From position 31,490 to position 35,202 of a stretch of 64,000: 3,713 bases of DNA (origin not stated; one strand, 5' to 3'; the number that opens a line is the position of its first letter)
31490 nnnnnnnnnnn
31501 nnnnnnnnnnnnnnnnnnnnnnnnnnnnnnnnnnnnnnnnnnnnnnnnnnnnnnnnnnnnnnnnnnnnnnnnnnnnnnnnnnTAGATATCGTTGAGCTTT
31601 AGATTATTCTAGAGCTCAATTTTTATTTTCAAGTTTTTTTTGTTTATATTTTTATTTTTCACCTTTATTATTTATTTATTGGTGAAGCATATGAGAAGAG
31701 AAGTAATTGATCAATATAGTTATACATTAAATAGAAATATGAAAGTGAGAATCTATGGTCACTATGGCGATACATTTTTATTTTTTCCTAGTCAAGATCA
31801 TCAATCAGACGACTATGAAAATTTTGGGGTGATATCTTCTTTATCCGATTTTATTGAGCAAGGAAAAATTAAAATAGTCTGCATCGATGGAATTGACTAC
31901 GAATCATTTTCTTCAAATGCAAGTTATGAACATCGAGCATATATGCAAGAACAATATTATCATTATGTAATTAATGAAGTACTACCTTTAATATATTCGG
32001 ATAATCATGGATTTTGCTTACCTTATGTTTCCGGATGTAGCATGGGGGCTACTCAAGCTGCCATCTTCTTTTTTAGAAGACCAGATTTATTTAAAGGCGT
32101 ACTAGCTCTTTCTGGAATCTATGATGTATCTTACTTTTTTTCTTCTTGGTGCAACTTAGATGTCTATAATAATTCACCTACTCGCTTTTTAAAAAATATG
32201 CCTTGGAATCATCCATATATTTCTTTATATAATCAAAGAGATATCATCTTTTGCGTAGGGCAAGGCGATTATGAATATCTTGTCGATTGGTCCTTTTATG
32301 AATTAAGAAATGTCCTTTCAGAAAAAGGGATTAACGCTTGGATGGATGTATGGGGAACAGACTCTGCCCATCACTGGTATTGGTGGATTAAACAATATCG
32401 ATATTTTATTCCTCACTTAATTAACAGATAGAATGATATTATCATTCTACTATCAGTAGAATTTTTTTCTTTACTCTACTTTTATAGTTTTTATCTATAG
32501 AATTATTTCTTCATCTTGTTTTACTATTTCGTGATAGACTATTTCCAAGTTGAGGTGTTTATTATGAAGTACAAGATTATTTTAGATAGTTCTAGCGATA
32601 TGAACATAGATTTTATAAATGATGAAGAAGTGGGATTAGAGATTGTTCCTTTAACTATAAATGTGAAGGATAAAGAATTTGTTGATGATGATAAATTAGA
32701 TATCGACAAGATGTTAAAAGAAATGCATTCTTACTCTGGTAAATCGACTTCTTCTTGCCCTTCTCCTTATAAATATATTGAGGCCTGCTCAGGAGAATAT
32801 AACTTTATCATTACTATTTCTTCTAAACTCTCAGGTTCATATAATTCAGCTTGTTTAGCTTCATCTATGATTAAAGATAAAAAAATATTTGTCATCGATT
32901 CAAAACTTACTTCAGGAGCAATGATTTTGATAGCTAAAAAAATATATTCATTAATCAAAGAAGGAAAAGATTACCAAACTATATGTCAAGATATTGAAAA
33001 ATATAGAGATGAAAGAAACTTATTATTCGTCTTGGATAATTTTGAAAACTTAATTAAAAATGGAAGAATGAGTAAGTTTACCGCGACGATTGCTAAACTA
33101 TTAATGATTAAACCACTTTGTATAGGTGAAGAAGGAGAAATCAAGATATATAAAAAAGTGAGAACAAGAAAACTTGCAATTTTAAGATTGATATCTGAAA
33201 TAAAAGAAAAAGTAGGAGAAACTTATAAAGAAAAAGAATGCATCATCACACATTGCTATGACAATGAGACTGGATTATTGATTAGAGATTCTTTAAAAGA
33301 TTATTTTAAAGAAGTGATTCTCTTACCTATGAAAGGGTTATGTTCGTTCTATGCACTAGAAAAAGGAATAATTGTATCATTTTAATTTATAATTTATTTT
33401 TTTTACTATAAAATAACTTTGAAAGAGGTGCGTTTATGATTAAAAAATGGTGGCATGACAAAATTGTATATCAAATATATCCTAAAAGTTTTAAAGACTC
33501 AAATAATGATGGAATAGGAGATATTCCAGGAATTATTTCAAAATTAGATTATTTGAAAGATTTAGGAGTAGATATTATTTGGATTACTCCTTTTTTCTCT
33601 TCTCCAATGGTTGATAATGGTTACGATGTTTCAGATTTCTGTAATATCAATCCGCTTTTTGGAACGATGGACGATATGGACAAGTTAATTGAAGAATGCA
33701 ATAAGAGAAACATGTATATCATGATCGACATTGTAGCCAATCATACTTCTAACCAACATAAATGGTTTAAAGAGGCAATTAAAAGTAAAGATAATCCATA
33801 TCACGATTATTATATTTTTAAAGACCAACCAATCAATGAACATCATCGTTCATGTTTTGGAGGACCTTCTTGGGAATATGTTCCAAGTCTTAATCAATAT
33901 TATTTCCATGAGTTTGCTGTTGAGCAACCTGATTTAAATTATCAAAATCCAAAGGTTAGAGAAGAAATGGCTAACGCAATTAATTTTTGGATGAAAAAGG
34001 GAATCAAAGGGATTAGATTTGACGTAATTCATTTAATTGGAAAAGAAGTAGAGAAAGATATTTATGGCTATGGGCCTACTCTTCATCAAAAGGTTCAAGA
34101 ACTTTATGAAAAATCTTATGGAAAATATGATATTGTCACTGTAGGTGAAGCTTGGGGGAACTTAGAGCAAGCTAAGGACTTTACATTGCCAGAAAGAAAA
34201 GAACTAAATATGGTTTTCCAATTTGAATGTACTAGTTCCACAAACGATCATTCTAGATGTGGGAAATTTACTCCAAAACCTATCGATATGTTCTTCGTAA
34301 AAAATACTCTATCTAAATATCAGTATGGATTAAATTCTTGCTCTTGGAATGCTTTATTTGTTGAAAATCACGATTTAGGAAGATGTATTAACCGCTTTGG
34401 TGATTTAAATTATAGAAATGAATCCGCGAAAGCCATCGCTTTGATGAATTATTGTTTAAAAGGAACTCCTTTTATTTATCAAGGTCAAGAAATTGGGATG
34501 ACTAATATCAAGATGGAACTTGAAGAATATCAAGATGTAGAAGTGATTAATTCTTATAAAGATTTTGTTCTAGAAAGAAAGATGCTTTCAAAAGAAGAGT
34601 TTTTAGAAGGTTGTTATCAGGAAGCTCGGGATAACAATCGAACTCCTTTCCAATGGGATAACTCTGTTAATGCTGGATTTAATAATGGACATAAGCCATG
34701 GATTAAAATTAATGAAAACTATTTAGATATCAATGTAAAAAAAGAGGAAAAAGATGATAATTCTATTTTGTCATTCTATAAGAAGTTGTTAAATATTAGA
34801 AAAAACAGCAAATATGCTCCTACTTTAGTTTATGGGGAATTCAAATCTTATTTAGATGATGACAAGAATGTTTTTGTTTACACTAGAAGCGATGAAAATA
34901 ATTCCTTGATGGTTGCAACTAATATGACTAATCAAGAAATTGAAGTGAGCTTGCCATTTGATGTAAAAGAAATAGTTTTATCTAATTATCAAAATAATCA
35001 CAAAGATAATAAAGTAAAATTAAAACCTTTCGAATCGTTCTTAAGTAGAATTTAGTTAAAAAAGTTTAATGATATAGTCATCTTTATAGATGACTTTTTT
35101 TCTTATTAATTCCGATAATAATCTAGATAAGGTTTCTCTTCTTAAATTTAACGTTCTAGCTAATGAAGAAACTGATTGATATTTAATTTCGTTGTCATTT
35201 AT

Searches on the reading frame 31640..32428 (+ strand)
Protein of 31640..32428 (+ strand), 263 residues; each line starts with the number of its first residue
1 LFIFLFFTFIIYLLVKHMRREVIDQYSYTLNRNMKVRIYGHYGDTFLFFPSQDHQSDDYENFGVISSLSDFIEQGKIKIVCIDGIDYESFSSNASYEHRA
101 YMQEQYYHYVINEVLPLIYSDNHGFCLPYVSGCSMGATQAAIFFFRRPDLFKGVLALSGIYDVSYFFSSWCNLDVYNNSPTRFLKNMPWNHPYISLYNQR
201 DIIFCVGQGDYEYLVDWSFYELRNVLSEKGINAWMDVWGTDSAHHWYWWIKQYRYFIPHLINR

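Call 74: search_protein_families(library=pfam, proteins=[window:31640-32428:+], max_evalue=0.000001)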
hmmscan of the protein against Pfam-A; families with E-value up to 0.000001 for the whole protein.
window:31640-32428:+ (263 aa): 1 family
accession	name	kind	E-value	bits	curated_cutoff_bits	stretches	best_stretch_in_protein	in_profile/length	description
PF00756.26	Esterase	-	1.7e-14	54.6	22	1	28-261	2-245/251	Putative esterase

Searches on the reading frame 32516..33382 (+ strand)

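Call 74: search_protein_families(library=pfam, proteins=[window:32516-33382:+], max_evalue=0.000001)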
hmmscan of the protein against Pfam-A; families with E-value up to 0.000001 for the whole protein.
window:32516-33382:+ (289 aa): 1 family
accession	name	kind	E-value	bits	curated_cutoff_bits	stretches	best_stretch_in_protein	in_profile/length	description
PF02645.21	DegV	-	1.5e-55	189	27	1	18-270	1-258/280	Uncharacterised protein, DegV family COG1307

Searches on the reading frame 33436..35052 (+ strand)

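Call 40: search_protein_families(library=pfam, proteins=[window:33436-35052:+], max_evalue=0.00001)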
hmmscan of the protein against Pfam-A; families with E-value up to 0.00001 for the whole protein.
window:33436-35052:+ (539 aa): 3 families
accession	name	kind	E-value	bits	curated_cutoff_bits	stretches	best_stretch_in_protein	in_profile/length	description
PF00128.31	Alpha-amylase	-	7.3e-137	457.7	22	1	13-459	1-441/446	Alpha amylase, catalytic domain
PF23915.1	SusG_C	-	1.2e-07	32.3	27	1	479-534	1-60/62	Alpha-amylase SusG C-terminal domain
PF16657.11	Malt_amylase_C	-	3.1e-06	27.6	27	1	467-532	1-71/75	Maltogenic Amylase, C-terminal domain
